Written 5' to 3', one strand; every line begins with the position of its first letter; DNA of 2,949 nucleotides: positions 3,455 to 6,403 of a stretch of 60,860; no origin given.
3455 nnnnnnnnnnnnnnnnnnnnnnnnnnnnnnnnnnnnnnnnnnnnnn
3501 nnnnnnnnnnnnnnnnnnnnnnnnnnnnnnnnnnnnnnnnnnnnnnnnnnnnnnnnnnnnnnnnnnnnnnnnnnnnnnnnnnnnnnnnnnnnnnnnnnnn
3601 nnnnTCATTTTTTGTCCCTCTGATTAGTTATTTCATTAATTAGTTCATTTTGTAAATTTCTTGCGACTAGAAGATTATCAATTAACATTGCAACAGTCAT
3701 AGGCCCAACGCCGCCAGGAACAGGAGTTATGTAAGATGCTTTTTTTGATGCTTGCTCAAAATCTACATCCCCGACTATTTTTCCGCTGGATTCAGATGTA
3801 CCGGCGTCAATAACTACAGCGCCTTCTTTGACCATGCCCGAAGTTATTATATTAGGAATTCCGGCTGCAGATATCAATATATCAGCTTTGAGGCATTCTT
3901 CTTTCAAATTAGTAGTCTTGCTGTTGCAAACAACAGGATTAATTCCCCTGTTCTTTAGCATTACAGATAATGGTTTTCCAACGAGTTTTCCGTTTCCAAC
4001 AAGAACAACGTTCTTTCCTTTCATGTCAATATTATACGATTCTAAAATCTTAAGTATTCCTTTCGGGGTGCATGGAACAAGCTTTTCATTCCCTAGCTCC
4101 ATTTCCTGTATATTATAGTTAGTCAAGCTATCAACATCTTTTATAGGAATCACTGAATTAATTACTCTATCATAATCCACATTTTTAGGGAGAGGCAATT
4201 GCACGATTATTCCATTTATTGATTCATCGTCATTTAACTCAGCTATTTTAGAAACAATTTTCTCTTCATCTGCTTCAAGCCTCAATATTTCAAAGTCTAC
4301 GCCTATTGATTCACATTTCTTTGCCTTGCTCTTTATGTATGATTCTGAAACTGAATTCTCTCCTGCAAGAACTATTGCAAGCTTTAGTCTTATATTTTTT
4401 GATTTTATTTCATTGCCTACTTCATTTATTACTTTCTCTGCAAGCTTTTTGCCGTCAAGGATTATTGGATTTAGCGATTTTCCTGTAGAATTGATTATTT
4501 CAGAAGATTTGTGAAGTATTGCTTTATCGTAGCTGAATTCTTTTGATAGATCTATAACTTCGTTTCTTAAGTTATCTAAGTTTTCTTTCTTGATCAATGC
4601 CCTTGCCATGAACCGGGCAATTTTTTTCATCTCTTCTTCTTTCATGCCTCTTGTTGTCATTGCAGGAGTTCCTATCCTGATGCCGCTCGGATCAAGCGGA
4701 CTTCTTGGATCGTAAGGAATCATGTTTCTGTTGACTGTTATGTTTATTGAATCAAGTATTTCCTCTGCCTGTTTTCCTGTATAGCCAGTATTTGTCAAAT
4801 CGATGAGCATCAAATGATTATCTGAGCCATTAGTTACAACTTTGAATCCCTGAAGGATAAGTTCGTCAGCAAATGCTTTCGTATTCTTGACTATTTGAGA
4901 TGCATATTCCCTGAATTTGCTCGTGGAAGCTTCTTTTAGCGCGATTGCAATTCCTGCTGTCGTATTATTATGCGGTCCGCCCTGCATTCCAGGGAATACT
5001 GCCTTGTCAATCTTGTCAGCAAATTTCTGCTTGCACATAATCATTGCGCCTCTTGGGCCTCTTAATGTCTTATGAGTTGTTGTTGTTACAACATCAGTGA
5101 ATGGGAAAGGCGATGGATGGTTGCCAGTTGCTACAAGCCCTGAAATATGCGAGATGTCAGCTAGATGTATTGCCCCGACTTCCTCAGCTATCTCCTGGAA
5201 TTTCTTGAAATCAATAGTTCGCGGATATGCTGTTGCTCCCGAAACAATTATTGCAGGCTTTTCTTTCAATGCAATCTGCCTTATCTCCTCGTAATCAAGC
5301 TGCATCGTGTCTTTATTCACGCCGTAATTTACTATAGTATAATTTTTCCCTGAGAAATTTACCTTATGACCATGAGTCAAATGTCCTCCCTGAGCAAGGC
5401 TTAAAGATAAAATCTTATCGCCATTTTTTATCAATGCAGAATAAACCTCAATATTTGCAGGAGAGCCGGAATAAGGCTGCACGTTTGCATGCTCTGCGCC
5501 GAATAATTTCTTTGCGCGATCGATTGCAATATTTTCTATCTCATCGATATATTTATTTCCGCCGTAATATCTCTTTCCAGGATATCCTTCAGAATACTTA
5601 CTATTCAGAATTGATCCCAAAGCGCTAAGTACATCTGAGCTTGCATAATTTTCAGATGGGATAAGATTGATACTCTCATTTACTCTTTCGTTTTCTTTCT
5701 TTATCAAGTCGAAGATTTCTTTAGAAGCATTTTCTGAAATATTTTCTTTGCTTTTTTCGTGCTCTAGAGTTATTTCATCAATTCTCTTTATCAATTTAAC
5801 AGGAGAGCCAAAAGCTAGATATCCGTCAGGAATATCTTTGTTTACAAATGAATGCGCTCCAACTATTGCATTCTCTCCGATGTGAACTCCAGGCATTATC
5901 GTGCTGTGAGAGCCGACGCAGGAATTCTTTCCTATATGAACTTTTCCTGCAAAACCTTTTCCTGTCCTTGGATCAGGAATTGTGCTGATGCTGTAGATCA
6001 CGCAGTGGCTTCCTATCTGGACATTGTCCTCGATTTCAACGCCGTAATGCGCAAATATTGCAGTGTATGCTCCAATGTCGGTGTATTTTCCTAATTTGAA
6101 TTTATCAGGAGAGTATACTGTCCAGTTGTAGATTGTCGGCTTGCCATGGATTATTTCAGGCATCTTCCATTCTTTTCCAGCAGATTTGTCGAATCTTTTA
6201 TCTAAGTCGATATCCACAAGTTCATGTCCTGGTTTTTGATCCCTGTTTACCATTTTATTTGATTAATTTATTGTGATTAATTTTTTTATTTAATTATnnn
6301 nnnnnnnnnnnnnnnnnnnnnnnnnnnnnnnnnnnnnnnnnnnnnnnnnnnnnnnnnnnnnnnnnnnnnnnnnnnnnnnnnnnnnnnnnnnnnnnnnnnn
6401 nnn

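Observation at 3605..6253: Acyltransferase-SHMT-FolD triple fusion: a possible built-in 10-formyl-THF supply line for a sugar N-formyltransferase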

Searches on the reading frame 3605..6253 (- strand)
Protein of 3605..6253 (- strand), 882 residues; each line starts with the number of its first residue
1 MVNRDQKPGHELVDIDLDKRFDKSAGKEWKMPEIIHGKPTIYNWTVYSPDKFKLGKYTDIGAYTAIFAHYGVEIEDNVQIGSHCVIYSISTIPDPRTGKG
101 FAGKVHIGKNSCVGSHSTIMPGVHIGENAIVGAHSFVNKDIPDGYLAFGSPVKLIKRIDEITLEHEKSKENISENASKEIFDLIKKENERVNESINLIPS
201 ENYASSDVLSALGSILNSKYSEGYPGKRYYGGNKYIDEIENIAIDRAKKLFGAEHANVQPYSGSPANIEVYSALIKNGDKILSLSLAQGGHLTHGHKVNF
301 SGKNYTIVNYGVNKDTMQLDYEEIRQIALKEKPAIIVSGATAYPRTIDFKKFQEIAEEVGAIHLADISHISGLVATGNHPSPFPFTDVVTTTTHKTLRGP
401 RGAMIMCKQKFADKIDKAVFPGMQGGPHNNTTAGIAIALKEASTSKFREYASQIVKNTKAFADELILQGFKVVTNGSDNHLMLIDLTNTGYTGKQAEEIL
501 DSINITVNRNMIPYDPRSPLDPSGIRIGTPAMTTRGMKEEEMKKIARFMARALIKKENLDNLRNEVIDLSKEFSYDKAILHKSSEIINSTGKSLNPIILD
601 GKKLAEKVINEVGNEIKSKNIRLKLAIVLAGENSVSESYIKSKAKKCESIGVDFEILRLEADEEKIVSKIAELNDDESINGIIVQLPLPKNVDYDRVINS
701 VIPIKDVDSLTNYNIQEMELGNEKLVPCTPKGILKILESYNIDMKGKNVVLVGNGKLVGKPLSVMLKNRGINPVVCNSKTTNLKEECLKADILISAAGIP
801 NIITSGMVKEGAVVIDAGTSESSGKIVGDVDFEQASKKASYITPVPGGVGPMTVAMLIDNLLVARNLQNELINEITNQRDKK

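Call 4: search_protein_families(library=pfam, proteins=[window:3605-6253:-], max_evalue=0.001)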
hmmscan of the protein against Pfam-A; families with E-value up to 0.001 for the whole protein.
window:3605-6253:- (882 aa): 5 families
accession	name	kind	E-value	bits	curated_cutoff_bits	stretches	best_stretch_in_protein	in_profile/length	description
PF00464.25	SHMT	-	2.2e-160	534.1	27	1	176-549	4-399/399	Serine hydroxymethyltransferase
PF02882.25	THF_DHG_CYH_C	-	6.4e-58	195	27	1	712-865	2-156/160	Tetrahydrofolate dehydrogenase/cyclohydrolase, NAD(P)-binding domain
PF00763.28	THF_DHG_CYH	-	3.3e-30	105.2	32.8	1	599-708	1-115/115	Tetrahydrofolate dehydrogenase/cyclohydrolase, catalytic domain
PF00132.30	Hexapep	-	4.9e-11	42.3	27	1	105-138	2-35/36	Bacterial transferase hexapeptide (six repeats)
PF14602.12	Hexapep_2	-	1.1e-08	35.1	27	1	105-133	2-28/34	Hexapeptide repeat of succinyl-transferase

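Call 5: search_protein_families(library=ncbifam, proteins=[window:3605-6253:-], max_evalue=0.00001)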
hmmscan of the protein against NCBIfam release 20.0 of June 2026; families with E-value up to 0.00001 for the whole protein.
window:3605-6253:- (882 aa): 64 families (the best 25 are shown)
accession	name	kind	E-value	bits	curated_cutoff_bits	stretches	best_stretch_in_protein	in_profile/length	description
NF000586.1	PRK00011.1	subfamily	6.3e-175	581.8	335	1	178-574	2-402/404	serine hydroxymethyltransferase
NF010094.0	PRK13580.1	equivalog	6.1e-131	437.4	735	2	279-557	169-449/496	glycine hydroxymethyltransferase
NF010773.0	PRK14176.1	equivalog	1.9e-82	276.9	437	1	593-864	5-282/287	bifunctional 5,10-methylene-tetrahydrofolate dehydrogenase/ 5,10-methylene-tetrahydrofolate cyclohydrolase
NF010787.0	PRK14191.1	equivalog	1.4e-81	273.8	423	1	598-868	3-280/285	bifunctional methylenetetrahydrofolate dehydrogenase/methenyltetrahydrofolate cyclohydrolase FolD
NF010786.0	PRK14189.1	subfamily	2.5e-80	269.6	421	1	598-865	5-278/285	bifunctional methylenetetrahydrofolate dehydrogenase/methenyltetrahydrofolate cyclohydrolase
NF008058.0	PRK10792.1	equivalog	4.5e-80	268.7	355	1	598-866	5-280/285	bifunctional methylenetetrahydrofolate dehydrogenase/methenyltetrahydrofolate cyclohydrolase FolD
NF010769.0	PRK14172.1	equivalog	7.9e-79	264.8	392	1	598-861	4-273/278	bifunctional 5,10-methylene-tetrahydrofolate dehydrogenase/ 5,10-methylene-tetrahydrofolate cyclohydrolase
NF010763.0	PRK14166.1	equivalog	3.6e-78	262.5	501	1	598-862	3-274/282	bifunctional 5,10-methylene-tetrahydrofolate dehydrogenase/ 5,10-methylene-tetrahydrofolate cyclohydrolase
NF010775.0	PRK14178.1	equivalog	1.1e-77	261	465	1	597-866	1-272/279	bifunctional methylenetetrahydrofolate dehydrogenase/methenyltetrahydrofolate cyclohydrolase FolD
NF010780.0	PRK14183.1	equivalog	3.9e-77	259.3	480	1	598-864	3-276/283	bifunctional 5,10-methylene-tetrahydrofolate dehydrogenase/ 5,10-methylene-tetrahydrofolate cyclohydrolase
NF010783.0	PRK14186.1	equivalog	9.9e-75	251.4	333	1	597-871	3-288/297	bifunctional methylenetetrahydrofolate dehydrogenase/methenyltetrahydrofolate cyclohydrolase FolD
NF010781.0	PRK14184.1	equivalog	2e-74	250.3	438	1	598-864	3-279/286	bifunctional 5,10-methylene-tetrahydrofolate dehydrogenase/ 5,10-methylene-tetrahydrofolate cyclohydrolase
NF010785.0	PRK14188.1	subfamily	3.8e-73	246.1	396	1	598-868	5-289/297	bifunctional methylenetetrahydrofolate dehydrogenase/methenyltetrahydrofolate cyclohydrolase FolD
NF010782.0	PRK14185.1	equivalog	1.5e-71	241.1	507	1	598-865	3-287/293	bifunctional methylenetetrahydrofolate dehydrogenase/methenyltetrahydrofolate cyclohydrolase FolD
NF010770.0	PRK14173.1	equivalog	4.2e-71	239.5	411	1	598-869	5-282/287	bifunctional 5,10-methylene-tetrahydrofolate dehydrogenase/ 5,10-methylene-tetrahydrofolate cyclohydrolase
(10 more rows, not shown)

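Call 8: find_homologous_proteins(query=window:3605-6253:-, max_evalue=1e-10)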
Query window:3605-6253:- (882 aa): 7991 proteins with E <= 1e-10 among 8000 candidates; the best 120 are listed.
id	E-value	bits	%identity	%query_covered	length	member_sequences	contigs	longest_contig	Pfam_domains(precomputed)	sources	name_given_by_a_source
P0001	1.1e-249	849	65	45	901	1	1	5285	PF00464.26,PF07722.20,PF00155.28,PF02882.26,PF00117.35,PF00763.29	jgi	-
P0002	3.0e-241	821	58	53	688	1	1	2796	PF00464.26,PF02882.26,PF00763.29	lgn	-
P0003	1.4e-231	789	-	-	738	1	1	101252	PF00464.26,PF00155.28,PF01212.28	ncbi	-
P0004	7.2e-199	681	-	-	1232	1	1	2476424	PF00464.26,PF00145.24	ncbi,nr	ncbi:hypothetical protein FQA39_LY08935 [Lamprigera yunnana]|nr:hypothetical protein FQA39_LY08935 [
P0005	4.1e-192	659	-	-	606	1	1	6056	PF00464.26,PF00155.28,PF00266.26,PF01212.28,PF01053.27,PF01041.24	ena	-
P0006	8.5e-192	658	46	84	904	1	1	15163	PF00464.26,PF01812.27,PF02882.26,PF00763.29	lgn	-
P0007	7.7e-184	631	-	-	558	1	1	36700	PF00464.26,PF00155.28,PF00266.26,PF01212.28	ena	-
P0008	6.3e-181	622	45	78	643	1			PF00464.26,PF00155.28,PF02882.26,PF00763.29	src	-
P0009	7.5e-181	622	-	-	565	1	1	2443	PF00464.26,PF00155.28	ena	-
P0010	1.2e-179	618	-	-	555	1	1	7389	PF00464.26,PF00155.28,PF00266.26,PF01212.28,PF01053.27,PF01041.24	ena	-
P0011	1.8e-179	617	53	46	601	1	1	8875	PF00464.26,PF02882.26,PF00763.29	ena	-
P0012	1.9e-175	604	52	45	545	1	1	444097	PF00464.26,PF00155.28,PF01212.28,PF01053.27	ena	-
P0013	1.7e-174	601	-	-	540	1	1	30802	PF00464.26,PF00155.28,PF00266.26,PF01212.28,PF01053.27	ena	-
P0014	2.2e-172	594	-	-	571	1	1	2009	PF00464.26,PF00155.28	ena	-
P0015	7.2e-170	585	-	-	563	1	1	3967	PF00464.26,PF00155.28,PF01212.28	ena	-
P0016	2.1e-163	564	64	46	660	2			PF00464.26,PF00483.30,PF12804.14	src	-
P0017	2.0e-156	541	-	-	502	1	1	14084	PF00464.26,PF00155.28,PF01041.24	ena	-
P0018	3.8e-155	537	59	46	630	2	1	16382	PF00464.26,PF01300.25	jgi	-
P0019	2.1e-153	531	61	44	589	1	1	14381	PF00464.26,PF00186.25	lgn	-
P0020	2.5e-153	531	60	46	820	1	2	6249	PF00464.26,PF00186.25,PF02223.24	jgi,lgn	-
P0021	5.6e-153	529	62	43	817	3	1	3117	PF00464.26,PF00186.25,PF02223.24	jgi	-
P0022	1.9e-152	528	62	44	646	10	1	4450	PF00464.26,PF02223.24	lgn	-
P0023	6.9e-152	526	62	43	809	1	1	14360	PF00464.26,PF00186.25,PF02223.24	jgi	jgi:glycine hydroxymethyltransferase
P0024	4.0e-151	523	60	44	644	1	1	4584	PF00464.26,PF02223.24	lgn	-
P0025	1.3e-149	518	60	45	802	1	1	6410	PF00464.26,PF00186.25,PF02223.24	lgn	-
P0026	1.4e-149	518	61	43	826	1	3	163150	PF00464.26,PF00186.25,PF02223.24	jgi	jgi:glycine hydroxymethyltransferase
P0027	2.1e-149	518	-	-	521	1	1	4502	PF00464.26,PF00155.28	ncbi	-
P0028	3.0e-149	517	58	46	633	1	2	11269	PF00464.26,PF00186.25,PF00155.28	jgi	jgi:glycine hydroxymethyltransferase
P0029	3.1e-148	514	58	46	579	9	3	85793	PF00464.26,PF00186.25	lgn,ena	-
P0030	5.5e-148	513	59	45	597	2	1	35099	PF00464.26,PF00186.25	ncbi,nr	ncbi:serine hydroxymethyltransferase [Candidatus Woesearchaeota archaeon]|nr:serine hydroxymethyltra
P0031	1.9e-147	511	-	-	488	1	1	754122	PF00464.26,PF01053.27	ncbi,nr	ncbi:serine hydroxymethyltransferase [Pseudomonas aeruginosa]|nr:serine hydroxymethyltransferase [Ps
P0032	2.3e-147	511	56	45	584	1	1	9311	PF00464.26,PF00186.25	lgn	-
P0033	2.5e-146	507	56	48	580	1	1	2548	PF00464.26,PF00186.25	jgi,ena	-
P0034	3.4e-146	507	-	-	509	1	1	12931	PF00464.26,PF00155.28,PF01212.28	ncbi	-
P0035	1.5e-145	505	57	45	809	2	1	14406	PF00464.26,PF00186.25,PF02223.24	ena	-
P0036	2.7e-145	504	57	45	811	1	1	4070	PF00464.26,PF00186.25,PF02223.24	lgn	-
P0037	7.7e-145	502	58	45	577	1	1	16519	PF00464.26,PF00155.28,PF02502.24,PF01212.28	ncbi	-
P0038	1.2e-144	502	56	46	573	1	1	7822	PF00464.26,PF00186.25,PF00155.28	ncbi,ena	-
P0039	1.6e-144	501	-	-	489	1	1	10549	PF00464.26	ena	-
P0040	5.5e-144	500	58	46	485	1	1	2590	PF00464.26,PF00155.28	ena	-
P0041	1.0e-143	499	-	-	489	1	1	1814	PF00464.26,PF00155.28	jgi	jgi:glycine hydroxymethyltransferase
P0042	2.4e-143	498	56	45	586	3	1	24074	PF00464.26,PF00186.25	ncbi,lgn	-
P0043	2.4e-143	498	53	50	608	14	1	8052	PF00464.26,PF01300.25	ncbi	-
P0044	1.7e-142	495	49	54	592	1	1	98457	PF00464.26,PF00155.28,PF02502.24,PF01212.28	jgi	jgi:glycine hydroxymethyltransferase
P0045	3.9e-142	494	57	45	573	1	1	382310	PF00464.26,PF00186.25,PF00155.28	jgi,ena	jgi:glycine hydroxymethyltransferase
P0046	4.8e-142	493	58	43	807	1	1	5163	PF00464.26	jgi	jgi:glycine hydroxymethyltransferase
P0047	6.2e-142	493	57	45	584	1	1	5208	PF00464.26,PF00186.25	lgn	-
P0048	2.1e-141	491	55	45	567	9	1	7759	PF00464.26,PF00186.25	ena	-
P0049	2.5e-141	491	55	47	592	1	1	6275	PF00464.26,PF00186.25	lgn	-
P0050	3.3e-141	490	55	47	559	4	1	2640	PF00464.26,PF00155.28,PF02502.24,PF01212.28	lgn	-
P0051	4.2e-141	490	-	-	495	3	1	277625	PF00464.26,PF01041.24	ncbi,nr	ncbi:serine hydroxymethyltransferase [Pseudomonas aeruginosa]|nr:serine hydroxymethyltransferase [Ps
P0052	5.9e-141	490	56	43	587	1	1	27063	PF00464.26,PF00155.28,PF02502.24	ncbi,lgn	-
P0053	7.9e-141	489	55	45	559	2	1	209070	PF00464.26,PF00155.28,PF02502.24,PF01212.28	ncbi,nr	ncbi:MAG: ribose 5-phosphate isomerase B [Kiritimatiellae bacterium]|nr:ribose 5-phosphate isomerase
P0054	1.0e-140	489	56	45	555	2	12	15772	PF00464.26,PF00186.25,PF00155.28,PF01212.28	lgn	-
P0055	1.5e-140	488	58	45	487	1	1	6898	PF00464.26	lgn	-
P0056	2.4e-140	488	55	42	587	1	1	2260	PF00464.26,PF00155.28,PF02502.24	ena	-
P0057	2.8e-140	487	54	47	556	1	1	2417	PF00464.26,PF00155.28,PF01041.24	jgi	-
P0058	3.0e-140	487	54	45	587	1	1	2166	PF00464.26,PF00155.28,PF02502.24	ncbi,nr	ncbi:MAG: ribose 5-phosphate isomerase B [Deltaproteobacteria bacterium]|nr:ribose 5-phosphate isome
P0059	4.1e-140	487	56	43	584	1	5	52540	PF00464.26,PF02502.24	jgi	-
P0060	4.6e-140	487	57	45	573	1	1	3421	PF00464.26,PF00155.28,PF02502.24,PF01212.28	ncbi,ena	-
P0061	4.8e-140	487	54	48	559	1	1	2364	PF00464.26,PF00155.28,PF02502.24,PF01212.28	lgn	-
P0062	5.4e-140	486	53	45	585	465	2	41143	PF00464.26,PF02502.24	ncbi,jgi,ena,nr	ncbi:MAG: ribose 5-phosphate isomerase B [Deltaproteobacteria bacterium]|nr:MAG: ribose 5-phosphate 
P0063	6.0e-140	486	58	42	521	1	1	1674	PF00464.26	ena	-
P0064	6.1e-140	486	52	49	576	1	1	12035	PF00464.26,PF00155.28,PF02502.24,PF01212.28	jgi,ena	-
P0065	8.3e-140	486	56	45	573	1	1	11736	PF00464.26,PF00186.25,PF00155.28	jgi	jgi:glycine hydroxymethyltransferase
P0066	9.2e-140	486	54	44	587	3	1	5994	PF00464.26,PF00155.28,PF02502.24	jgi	jgi:glycine hydroxymethyltransferase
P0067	9.6e-140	486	56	45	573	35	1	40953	PF00464.26,PF00155.28,PF02502.24,PF01212.28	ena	-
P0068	1.2e-139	485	55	45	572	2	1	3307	PF00464.26,PF00186.25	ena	-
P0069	1.2e-139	485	55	42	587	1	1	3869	PF00464.26,PF00155.28,PF02502.24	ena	-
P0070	1.5e-139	485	56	45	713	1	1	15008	PF00464.26,PF00155.28,PF02502.24,PF01451.28,PF01212.28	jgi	jgi:RpiB/LacA/LacB family sugar-phosphate isomerase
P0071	1.6e-139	485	55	45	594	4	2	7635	PF00464.26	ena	-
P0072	1.6e-139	485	53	47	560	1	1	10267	PF00464.26,PF00155.28,PF02502.24,PF01212.28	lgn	-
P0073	2.1e-139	485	55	45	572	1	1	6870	PF00464.26,PF00186.25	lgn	-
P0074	2.3e-139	484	54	48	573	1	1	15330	PF00464.26,PF00155.28,PF02502.24,PF01212.28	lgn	-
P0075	2.8e-139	484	52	49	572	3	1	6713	PF00464.26,PF00155.28,PF02502.24,PF01212.28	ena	-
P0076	2.9e-139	484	51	49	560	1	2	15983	PF00464.26,PF00155.28,PF02502.24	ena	-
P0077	3.0e-139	484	53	47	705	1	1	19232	PF00464.26,PF00155.28,PF02502.24,PF01451.28,PF01212.28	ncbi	ncbi:MAG: glycine hydroxymethyltransferase [Verrucomicrobiota bacterium]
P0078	3.4e-139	484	53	47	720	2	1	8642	PF00464.26,PF00155.28,PF02502.24,PF01451.28,PF01212.28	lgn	-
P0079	3.9e-139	484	48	52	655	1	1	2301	PF00464.26,PF00155.28,PF02502.24,PF01451.28,PF01212.28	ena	-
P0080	4.1e-139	484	54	46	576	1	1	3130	PF00464.26,PF00155.28,PF02502.24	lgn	-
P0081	4.2e-139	484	53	48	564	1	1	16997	PF00464.26,PF00155.28,PF02502.24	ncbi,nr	ncbi:MAG: ribose 5-phosphate isomerase B [Candidatus Firestonebacteria bacterium]|nr:ribose 5-phosph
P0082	4.7e-139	483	55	45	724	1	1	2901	PF00464.26,PF02502.24,PF01451.28,PF01212.28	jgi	jgi:glycine hydroxymethyltransferase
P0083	4.7e-139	483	56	45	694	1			PF00464.26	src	-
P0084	6.4e-139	483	54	45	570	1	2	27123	PF00464.26,PF00155.28,PF02502.24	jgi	jgi:glycine hydroxymethyltransferase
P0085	6.4e-139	483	56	44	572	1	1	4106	PF00464.26,PF00155.28,PF02502.24,PF01212.28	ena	-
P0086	6.6e-139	483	54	47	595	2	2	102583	PF00464.26,PF00155.28,PF02502.24,PF01212.28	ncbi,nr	ncbi:MAG: ribose 5-phosphate isomerase B [Verrucomicrobiae bacterium]|nr:ribose 5-phosphate isomeras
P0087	6.7e-139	483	54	48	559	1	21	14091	PF00464.26,PF00155.28,PF02502.24,PF01212.28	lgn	-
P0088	6.8e-139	483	56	46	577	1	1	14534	PF00464.26,PF00155.28,PF02502.24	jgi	jgi:glycine hydroxymethyltransferase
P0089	7.2e-139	483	55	46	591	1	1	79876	PF00464.26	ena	-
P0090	7.4e-139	483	56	45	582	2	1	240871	PF00464.26,PF00186.25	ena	-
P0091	7.5e-139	483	53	47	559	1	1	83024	PF00464.26,PF02502.24,PF01212.28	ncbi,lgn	-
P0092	8.1e-139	483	53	46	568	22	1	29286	PF00464.26,PF00155.28,PF02502.24,PF01212.28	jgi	-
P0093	9.4e-139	482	55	43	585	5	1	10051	PF00464.26,PF02502.24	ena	-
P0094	9.9e-139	482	53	46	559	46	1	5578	PF00464.26,PF00155.28,PF02502.24,PF01212.28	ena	-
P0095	1.0e-138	482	53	47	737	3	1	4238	PF00464.26,PF00155.28,PF02502.24,PF01451.28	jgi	jgi:RpiB/LacA/LacB family sugar-phosphate isomerase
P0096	1.0e-138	482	55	45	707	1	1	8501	PF00464.26,PF00155.28,PF02502.24,PF01451.28,PF01212.28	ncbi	-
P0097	1.1e-138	482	55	45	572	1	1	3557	PF00464.26,PF00186.25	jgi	-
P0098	1.2e-138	482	55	45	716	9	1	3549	PF00464.26,PF00155.28,PF02502.24,PF01451.28,PF01212.28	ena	-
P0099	1.2e-138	482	55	43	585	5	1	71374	PF00464.26,PF00155.28,PF02502.24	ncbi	ncbi:MAG: hypothetical protein OHK0028_04480 [Deltaproteobacteria bacterium]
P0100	1.3e-138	482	54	44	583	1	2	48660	PF00464.26,PF00155.28,PF02502.24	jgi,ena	-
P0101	1.4e-138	482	57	43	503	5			PF00464.26,PF00155.28,PF01212.28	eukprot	eukprot:TRINITY_DN256_c0_g1_i2.p1 TRINITY_DN256_c0_g1~~TRINITY_DN256_c0_g1_i2.p1 ORF type:complete l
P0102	1.5e-138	482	48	52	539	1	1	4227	PF00464.26,PF00155.28,PF02502.24,PF01212.28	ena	-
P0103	1.5e-138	482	55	45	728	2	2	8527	PF00464.26,PF00155.28,PF02502.24,PF01451.28,PF01212.28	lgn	-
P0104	1.6e-138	482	52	48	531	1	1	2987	PF00464.26,PF02502.24,PF01212.28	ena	-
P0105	1.7e-138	482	52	46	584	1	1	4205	PF00464.26,PF02502.24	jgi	jgi:glycine hydroxymethyltransferase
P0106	1.8e-138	481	56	44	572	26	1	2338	PF00464.26,PF00155.28,PF02502.24,PF01212.28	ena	-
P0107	2.3e-138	481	48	52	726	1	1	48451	PF00464.26,PF00155.28,PF02502.24,PF01451.28,PF01212.28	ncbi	-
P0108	2.4e-138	481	54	45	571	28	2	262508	PF00464.26,PF00155.28,PF02502.24,PF01212.28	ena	-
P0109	2.5e-138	481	45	58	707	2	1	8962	PF00464.26,PF00155.28,PF02502.24,PF01451.28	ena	-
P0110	2.5e-138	481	56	44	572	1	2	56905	PF00464.26,PF00155.28,PF02502.24,PF01212.28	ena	-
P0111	2.5e-138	481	55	45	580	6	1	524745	PF00464.26,PF01381.29,PF13560.13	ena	-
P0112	2.5e-138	481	55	45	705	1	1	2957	PF00464.26,PF00155.28,PF02502.24,PF01451.28,PF01212.28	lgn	-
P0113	2.7e-138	481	54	45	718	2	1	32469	PF00464.26,PF00155.28,PF02502.24,PF01451.28,PF01212.28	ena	-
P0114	2.7e-138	481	53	45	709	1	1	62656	PF00464.26,PF00155.28,PF02502.24,PF01451.28,PF01212.28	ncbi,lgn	ncbi:MAG: ribose 5-phosphate isomerase B [Verrucomicrobiota bacterium]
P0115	2.8e-138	481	54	45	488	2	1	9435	PF00464.26,PF00155.28,PF02502.24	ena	-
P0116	3.0e-138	481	56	45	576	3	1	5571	PF00464.26,PF00186.25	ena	-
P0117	3.1e-138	481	52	49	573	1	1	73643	PF00464.26,PF00155.28,PF02502.24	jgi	jgi:glycine hydroxymethyltransferase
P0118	3.2e-138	481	48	52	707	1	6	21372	PF00464.26,PF00155.28,PF02502.24,PF01451.28,PF01212.28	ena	-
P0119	3.2e-138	481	48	52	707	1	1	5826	PF00464.26,PF00155.28,PF02502.24,PF01451.28,PF01212.28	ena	-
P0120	3.2e-138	481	48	52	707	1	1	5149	PF00464.26,PF00155.28,PF02502.24,PF01451.28,PF01212.28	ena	-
